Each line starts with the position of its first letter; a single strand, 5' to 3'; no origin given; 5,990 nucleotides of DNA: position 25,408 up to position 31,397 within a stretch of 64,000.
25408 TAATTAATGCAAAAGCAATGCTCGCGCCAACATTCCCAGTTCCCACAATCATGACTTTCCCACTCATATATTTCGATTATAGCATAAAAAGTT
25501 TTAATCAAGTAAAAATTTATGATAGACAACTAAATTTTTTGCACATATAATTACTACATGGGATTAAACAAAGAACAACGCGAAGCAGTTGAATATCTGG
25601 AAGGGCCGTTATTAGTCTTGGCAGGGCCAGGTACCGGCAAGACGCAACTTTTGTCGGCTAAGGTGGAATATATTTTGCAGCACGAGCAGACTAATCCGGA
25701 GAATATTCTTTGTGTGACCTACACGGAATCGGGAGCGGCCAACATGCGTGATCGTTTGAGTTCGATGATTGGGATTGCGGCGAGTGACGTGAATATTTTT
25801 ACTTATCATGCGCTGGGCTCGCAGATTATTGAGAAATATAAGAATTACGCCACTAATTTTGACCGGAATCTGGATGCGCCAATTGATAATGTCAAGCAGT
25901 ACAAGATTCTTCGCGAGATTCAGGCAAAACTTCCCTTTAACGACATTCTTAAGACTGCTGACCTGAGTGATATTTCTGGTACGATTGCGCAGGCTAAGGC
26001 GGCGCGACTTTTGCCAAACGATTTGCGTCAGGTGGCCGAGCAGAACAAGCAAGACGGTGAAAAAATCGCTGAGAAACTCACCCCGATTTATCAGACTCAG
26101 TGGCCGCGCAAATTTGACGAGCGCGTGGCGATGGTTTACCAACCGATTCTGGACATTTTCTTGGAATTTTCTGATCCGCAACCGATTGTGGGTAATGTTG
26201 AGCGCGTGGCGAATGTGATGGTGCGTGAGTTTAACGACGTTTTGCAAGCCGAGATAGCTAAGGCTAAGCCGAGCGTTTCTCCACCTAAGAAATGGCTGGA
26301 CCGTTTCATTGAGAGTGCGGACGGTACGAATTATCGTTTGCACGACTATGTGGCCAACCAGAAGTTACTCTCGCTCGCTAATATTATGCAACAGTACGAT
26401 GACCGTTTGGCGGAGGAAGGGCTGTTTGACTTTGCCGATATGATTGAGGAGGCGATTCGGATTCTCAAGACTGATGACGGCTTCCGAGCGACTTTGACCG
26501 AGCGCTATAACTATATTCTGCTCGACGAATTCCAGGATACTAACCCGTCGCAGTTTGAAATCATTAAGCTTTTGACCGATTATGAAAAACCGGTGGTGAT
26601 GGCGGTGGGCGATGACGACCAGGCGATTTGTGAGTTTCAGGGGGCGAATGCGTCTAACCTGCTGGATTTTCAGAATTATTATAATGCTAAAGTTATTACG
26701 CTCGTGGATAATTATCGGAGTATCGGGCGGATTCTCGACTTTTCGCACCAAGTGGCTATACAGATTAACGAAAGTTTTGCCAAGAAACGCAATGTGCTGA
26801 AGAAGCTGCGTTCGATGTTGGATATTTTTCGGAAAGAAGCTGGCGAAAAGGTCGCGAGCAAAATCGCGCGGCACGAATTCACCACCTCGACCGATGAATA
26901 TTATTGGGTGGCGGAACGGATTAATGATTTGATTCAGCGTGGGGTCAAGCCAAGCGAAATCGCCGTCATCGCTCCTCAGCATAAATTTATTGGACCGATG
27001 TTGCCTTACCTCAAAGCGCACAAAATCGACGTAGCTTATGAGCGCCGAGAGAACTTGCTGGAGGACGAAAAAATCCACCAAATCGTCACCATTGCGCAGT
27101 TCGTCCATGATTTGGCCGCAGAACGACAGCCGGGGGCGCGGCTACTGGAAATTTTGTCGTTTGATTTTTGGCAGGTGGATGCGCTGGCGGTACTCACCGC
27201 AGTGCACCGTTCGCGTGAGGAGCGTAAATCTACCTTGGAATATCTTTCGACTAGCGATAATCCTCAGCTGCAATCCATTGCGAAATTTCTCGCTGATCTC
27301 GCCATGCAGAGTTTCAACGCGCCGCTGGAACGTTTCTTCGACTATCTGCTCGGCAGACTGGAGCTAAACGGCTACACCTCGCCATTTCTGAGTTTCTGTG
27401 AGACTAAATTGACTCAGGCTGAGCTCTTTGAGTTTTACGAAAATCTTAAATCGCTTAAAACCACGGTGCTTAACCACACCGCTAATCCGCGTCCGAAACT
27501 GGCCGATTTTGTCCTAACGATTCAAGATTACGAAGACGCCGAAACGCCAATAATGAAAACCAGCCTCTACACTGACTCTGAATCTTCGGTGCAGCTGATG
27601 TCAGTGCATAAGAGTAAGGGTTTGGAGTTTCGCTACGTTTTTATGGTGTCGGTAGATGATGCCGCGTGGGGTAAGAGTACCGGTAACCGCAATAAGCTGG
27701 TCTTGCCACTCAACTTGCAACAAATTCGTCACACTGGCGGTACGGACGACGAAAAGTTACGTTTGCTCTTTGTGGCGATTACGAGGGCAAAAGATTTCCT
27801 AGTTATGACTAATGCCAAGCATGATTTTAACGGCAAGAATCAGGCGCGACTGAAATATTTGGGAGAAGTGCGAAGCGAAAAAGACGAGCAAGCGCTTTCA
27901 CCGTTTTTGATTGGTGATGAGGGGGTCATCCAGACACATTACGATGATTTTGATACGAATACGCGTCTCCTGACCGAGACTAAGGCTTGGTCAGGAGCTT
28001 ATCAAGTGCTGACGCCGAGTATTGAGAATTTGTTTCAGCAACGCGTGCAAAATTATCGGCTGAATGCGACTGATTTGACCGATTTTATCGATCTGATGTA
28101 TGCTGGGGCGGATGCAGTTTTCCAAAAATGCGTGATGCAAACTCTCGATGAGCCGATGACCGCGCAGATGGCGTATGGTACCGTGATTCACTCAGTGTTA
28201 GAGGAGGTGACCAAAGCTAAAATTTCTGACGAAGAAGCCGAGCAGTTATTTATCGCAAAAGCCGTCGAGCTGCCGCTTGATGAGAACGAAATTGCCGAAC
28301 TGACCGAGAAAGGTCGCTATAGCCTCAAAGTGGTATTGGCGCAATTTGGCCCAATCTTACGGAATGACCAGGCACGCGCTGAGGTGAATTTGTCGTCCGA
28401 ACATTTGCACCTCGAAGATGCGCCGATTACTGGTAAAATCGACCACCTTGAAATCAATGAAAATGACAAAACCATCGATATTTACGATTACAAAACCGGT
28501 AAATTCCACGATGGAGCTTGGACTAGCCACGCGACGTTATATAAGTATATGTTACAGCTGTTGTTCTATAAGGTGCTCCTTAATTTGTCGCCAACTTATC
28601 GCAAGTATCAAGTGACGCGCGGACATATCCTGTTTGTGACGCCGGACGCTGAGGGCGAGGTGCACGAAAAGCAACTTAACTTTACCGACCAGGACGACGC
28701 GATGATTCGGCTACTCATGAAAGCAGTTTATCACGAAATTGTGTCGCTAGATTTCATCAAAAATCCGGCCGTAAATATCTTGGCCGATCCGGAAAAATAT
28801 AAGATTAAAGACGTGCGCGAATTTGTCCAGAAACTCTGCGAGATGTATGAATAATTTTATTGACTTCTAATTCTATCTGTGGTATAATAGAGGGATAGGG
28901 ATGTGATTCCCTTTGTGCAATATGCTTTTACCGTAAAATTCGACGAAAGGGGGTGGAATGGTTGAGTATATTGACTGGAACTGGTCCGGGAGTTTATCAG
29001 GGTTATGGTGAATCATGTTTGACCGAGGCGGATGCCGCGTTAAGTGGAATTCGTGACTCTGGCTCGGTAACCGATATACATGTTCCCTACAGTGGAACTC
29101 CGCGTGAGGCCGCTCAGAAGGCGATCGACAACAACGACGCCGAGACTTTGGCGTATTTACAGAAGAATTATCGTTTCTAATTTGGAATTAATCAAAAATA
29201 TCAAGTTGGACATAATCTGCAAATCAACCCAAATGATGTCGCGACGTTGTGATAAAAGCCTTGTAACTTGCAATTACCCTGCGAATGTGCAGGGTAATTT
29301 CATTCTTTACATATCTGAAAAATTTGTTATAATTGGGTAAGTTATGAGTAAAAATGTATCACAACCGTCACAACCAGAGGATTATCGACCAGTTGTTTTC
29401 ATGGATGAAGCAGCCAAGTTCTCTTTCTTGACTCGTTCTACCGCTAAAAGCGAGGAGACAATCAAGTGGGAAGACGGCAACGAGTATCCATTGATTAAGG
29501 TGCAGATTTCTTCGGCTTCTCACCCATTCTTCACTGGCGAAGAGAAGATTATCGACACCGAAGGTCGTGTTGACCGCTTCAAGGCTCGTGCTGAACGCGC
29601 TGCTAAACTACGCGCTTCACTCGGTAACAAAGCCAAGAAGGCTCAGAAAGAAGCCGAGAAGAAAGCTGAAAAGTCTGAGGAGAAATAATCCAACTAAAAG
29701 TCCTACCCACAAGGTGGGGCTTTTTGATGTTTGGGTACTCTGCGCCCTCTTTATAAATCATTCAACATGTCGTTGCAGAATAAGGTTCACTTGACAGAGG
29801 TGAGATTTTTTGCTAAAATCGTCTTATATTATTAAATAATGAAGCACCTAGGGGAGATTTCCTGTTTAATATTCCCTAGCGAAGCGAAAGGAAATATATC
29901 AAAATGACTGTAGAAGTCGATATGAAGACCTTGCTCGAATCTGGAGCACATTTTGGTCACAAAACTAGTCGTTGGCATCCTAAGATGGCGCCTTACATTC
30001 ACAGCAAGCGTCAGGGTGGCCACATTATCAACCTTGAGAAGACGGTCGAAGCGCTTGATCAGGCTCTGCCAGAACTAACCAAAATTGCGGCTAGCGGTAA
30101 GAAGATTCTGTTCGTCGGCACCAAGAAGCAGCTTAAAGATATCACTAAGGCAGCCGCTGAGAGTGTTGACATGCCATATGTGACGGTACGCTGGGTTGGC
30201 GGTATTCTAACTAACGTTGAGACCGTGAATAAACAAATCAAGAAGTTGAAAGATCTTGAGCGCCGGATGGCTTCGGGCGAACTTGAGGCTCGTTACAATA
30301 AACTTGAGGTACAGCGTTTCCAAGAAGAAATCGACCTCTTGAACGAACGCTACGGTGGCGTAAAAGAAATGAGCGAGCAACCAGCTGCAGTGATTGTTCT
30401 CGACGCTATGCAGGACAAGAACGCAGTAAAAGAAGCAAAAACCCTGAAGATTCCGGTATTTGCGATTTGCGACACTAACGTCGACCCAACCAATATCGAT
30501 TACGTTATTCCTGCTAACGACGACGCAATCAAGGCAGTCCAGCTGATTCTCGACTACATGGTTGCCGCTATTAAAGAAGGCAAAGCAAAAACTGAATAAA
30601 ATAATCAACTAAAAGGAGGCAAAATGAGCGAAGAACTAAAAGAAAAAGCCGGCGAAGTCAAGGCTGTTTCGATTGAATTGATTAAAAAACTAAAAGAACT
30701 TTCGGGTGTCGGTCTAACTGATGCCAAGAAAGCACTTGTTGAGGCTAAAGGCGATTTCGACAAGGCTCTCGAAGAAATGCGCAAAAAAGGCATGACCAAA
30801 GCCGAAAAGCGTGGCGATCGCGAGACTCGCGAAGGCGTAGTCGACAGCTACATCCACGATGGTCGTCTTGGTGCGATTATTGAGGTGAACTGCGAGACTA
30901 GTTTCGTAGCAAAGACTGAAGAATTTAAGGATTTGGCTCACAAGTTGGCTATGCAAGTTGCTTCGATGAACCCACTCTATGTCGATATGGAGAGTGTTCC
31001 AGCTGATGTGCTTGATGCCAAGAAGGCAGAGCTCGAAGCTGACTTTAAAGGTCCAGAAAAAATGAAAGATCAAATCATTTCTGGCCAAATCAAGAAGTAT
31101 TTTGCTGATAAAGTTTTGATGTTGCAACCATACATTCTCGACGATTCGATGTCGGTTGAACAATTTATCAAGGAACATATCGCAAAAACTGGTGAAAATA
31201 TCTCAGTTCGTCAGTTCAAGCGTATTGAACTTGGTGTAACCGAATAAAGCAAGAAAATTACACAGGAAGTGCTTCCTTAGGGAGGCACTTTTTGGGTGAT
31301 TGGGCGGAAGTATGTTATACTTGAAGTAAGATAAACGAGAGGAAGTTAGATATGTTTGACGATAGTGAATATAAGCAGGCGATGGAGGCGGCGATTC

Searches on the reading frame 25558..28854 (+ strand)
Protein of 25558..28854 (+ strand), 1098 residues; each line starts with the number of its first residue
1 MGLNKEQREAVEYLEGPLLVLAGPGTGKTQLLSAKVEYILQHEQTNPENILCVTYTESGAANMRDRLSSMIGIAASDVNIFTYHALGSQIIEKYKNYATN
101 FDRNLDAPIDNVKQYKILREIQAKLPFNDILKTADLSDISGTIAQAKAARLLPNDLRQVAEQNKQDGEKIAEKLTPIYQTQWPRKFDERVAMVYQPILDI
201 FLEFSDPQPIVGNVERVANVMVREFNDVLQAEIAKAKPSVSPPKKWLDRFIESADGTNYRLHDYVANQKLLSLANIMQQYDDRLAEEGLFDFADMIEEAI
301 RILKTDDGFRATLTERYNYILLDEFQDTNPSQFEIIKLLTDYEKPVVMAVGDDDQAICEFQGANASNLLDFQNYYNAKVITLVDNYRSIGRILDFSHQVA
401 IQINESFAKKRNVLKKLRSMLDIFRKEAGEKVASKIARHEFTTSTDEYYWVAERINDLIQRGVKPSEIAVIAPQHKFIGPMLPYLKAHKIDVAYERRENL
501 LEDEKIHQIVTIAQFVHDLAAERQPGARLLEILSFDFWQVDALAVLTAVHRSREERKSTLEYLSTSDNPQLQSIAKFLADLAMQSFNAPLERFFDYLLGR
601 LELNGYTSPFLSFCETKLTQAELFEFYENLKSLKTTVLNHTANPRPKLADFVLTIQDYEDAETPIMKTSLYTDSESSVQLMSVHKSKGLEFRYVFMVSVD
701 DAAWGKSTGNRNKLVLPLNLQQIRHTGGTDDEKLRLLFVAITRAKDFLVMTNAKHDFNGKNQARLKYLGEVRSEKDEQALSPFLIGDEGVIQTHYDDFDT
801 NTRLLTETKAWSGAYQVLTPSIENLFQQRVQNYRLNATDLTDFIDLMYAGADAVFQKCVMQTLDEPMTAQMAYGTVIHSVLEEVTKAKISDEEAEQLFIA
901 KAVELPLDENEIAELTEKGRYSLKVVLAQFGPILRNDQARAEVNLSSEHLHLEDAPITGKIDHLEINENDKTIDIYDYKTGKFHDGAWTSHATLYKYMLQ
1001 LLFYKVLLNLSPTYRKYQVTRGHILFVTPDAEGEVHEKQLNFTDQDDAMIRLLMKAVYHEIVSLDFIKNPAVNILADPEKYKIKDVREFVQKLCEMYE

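Call 42: search_protein_families(library=pfam, proteins=[window:25558-28854:+], max_evalue=0.001)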
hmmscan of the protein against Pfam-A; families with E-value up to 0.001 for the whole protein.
window:25558-28854:+ (1098 aa): 8 families
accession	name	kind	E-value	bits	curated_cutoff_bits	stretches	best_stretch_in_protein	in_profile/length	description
PF00580.27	UvrD-helicase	-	1.1e-60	206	23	1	3-375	1-270/271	UvrD/REP helicase N-terminal domain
PF13361.12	UvrD_C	-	2.6e-23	83.4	25.6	2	672-754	275-349/350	UvrD-like helicase C-terminal domain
PF13245.12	AAA_19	-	7.3e-19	68.7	25.1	1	7-360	1-133/134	AAA domain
PF12705.13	PDDEXK_1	-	9.3e-14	52.4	22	1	864-1047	29-211/247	PD-(D/E)XK nuclease superfamily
PF13538.12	UvrD_C_2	-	9.8e-10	38.6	27.4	1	680-713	4-37/52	UvrD-like helicase C-terminal domain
PF13604.12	AAA_30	-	2.9e-05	24.3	27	0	3-83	2-78/191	AAA domain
PF13087.12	AAA_12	-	3.8e-05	23.8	27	0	372-473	10-117/195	AAA domain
PF21445.3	ADDB_N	-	7.9e-05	22.4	26.6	0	262-354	150-235/290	ADDB, N-terminal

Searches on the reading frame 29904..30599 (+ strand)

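Call 42: search_protein_families(library=pfam, proteins=[window:29904-30599:+], max_evalue=0.001)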
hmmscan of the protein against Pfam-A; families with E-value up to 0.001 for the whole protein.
window:29904-30599:+ (231 aa): 1 family
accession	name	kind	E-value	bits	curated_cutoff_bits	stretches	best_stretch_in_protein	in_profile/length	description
PF00318.25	Ribosomal_S2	-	1.8e-83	279.5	26.1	1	10-226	1-216/216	Ribosomal protein S2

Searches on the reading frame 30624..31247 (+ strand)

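Call 42: search_protein_families(library=pfam, proteins=[window:30624-31247:+], max_evalue=0.001)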
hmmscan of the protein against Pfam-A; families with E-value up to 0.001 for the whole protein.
window:30624-31247:+ (207 aa): 1 family
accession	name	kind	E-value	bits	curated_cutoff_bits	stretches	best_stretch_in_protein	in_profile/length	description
PF00889.24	EF_TS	-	1.2e-26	94.1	27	1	67-204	76-203/204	Elongation factor TS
